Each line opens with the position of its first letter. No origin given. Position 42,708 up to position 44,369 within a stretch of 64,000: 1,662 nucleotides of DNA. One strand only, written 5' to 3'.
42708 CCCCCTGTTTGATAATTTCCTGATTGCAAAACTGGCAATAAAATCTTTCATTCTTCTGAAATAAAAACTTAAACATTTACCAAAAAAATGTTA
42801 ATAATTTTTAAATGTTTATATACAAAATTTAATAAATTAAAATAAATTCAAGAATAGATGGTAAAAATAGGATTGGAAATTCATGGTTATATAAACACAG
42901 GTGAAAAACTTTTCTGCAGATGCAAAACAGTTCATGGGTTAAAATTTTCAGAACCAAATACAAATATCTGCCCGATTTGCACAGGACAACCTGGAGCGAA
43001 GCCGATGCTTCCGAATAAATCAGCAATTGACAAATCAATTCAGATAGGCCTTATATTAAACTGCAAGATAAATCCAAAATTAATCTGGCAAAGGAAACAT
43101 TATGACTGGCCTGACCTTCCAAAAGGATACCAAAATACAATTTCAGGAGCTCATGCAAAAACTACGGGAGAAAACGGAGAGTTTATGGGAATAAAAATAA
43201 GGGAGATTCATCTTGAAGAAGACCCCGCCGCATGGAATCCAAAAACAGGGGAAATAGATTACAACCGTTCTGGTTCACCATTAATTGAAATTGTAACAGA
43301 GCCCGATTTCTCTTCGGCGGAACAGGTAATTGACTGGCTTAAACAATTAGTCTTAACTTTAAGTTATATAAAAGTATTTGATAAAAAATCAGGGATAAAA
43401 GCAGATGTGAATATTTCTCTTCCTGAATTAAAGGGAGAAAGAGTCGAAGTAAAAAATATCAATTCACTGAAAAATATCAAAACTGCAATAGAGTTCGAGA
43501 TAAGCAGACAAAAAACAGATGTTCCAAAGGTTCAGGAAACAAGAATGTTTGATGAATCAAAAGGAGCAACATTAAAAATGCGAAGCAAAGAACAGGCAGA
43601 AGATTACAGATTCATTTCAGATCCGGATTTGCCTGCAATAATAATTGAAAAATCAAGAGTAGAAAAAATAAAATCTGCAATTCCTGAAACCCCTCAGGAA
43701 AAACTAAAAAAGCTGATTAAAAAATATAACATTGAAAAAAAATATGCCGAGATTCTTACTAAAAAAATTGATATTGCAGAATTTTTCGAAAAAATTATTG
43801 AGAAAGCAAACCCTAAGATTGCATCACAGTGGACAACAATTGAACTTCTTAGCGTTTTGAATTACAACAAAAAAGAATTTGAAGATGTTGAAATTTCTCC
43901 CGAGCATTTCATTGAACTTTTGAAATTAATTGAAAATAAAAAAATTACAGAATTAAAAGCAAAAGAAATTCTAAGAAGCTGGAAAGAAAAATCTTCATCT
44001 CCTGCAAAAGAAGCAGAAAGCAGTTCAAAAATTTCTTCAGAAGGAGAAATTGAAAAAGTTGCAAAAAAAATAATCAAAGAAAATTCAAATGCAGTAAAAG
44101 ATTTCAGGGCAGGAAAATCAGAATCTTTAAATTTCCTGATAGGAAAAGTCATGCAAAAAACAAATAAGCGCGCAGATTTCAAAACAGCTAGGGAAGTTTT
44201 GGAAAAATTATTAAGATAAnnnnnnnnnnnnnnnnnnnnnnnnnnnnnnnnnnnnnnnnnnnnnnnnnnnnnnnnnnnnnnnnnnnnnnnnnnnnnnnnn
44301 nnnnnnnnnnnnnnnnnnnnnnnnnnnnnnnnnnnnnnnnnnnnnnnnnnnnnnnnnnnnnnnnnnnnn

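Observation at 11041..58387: Five canonical G-quadruplex motifs, all G-rich on the + strand, embedded in the repeat family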

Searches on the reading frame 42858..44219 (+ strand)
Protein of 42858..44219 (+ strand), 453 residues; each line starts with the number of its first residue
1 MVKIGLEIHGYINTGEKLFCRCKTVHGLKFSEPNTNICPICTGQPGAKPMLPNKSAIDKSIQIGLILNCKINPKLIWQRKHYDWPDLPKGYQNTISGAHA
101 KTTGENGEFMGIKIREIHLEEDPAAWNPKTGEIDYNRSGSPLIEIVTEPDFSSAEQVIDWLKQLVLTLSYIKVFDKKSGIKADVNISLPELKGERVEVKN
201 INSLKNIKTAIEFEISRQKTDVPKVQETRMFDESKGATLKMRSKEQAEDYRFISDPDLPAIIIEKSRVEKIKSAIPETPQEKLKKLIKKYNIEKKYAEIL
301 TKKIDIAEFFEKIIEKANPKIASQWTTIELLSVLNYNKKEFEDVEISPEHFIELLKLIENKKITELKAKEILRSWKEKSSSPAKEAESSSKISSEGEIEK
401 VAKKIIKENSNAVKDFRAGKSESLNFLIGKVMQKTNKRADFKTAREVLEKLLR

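Call 12: search_protein_families(library=pfam, proteins=[window:42858-44219:+])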
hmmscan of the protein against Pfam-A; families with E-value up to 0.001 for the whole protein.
window:42858-44219:+ (453 aa): 2 families
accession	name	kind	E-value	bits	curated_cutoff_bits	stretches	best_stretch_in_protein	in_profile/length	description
PF02934.20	GatB_N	-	1.1e-78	264.6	23.4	1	2-268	1-276/277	GatB/GatE catalytic domain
PF02637.23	GatB_Yqey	-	3.7e-33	114.9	27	1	308-452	1-148/148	GatB domain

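Call 18: find_encoding_contigs(protein=window:42858-44219:+, flank=10000, max_places=6)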
Protein window:42858-44219:+ (453 aa): 5 contigs read that carry it; 1 place shown.
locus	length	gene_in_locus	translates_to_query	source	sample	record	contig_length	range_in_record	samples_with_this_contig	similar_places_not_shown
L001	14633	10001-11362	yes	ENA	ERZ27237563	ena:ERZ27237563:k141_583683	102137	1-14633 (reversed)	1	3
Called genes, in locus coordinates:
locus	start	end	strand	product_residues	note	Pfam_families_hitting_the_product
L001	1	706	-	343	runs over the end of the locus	PF01368:DHH, PF02272:DHHA1 (weak)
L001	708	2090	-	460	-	PF01425:Amidase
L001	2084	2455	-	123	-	-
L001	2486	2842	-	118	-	-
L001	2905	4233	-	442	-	PF01336:tRNA_anti-codon, PF00152:tRNA-synt_2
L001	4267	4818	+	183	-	PF00719:Pyrophosphatase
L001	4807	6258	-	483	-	PF02934:GatB_N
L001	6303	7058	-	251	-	-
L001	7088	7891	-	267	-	PF02661:Fic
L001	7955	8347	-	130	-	-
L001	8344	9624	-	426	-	PF18195:GatD_N, PF00710:Asparaginase, PF17763:Asparaginase_C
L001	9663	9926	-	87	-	-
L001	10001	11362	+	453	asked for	PF02934:GatB_N, PF02637:GatB_Yqey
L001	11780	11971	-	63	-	-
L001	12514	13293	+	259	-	PF00089:Trypsin, PF13365:Trypsin_2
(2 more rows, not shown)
